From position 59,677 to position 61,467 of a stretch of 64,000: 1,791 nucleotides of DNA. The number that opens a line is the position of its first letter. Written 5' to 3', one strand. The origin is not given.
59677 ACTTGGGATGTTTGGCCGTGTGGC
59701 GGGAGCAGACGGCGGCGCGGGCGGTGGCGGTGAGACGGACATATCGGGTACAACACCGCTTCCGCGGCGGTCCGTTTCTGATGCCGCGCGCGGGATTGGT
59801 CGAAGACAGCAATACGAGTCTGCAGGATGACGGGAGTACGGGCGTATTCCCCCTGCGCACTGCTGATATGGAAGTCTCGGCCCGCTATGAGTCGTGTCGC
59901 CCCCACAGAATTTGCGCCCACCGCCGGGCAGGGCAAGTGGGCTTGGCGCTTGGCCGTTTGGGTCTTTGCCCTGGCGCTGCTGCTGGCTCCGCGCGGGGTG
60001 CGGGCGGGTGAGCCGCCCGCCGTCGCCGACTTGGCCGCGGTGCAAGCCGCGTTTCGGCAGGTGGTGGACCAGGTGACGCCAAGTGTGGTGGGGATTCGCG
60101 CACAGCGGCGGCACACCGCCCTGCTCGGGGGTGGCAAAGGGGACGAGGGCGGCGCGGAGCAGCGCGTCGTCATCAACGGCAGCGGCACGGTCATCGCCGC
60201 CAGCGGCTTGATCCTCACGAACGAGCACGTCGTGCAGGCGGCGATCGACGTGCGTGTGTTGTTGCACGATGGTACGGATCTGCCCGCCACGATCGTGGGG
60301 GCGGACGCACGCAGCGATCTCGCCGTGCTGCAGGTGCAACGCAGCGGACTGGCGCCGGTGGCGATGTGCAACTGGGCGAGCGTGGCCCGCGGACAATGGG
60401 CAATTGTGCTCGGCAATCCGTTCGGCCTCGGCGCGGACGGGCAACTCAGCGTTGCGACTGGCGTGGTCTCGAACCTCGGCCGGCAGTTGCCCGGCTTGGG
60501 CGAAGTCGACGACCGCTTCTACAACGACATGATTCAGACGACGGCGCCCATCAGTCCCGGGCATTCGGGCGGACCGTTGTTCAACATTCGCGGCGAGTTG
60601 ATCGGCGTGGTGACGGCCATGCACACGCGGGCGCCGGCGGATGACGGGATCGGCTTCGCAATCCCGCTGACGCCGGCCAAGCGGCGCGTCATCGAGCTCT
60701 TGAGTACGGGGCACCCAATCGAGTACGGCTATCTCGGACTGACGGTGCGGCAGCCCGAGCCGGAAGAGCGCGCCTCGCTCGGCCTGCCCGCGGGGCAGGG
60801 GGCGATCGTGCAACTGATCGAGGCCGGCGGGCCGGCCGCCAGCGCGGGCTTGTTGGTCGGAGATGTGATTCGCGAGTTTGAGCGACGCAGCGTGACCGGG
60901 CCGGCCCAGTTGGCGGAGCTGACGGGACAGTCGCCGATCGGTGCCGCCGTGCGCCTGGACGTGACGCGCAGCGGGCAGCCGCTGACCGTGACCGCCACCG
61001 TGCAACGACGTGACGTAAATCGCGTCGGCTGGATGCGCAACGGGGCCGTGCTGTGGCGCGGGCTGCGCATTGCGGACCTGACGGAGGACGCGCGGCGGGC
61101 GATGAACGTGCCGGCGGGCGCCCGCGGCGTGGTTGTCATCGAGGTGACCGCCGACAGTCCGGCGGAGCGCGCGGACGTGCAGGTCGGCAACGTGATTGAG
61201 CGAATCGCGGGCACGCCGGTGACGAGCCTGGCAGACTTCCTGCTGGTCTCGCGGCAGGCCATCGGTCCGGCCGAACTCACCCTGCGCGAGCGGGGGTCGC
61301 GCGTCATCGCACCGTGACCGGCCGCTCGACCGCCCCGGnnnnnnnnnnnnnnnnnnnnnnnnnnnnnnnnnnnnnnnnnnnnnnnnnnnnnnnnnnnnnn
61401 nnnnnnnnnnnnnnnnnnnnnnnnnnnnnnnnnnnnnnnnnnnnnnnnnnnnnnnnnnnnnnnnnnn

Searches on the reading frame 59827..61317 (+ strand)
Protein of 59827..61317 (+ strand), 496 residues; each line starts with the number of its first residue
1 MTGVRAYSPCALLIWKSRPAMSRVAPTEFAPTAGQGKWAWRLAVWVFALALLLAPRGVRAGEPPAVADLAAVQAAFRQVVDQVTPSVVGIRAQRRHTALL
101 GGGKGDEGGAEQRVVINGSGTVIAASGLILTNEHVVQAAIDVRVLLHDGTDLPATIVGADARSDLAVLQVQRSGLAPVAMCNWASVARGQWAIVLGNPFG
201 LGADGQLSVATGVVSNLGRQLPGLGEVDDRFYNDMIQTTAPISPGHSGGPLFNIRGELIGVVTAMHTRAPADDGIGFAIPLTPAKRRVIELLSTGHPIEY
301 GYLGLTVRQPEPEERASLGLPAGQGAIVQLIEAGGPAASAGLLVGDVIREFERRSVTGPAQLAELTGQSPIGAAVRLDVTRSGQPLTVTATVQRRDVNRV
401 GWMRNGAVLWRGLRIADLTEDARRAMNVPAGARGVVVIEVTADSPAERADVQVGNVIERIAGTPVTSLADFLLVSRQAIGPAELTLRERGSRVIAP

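Call 22: find_encoding_contigs(protein=window:59827-61317:+, flank=10000, max_places=10)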
Protein window:59827-61317:+ (496 aa): no gene with exactly this product is on record in the collection.
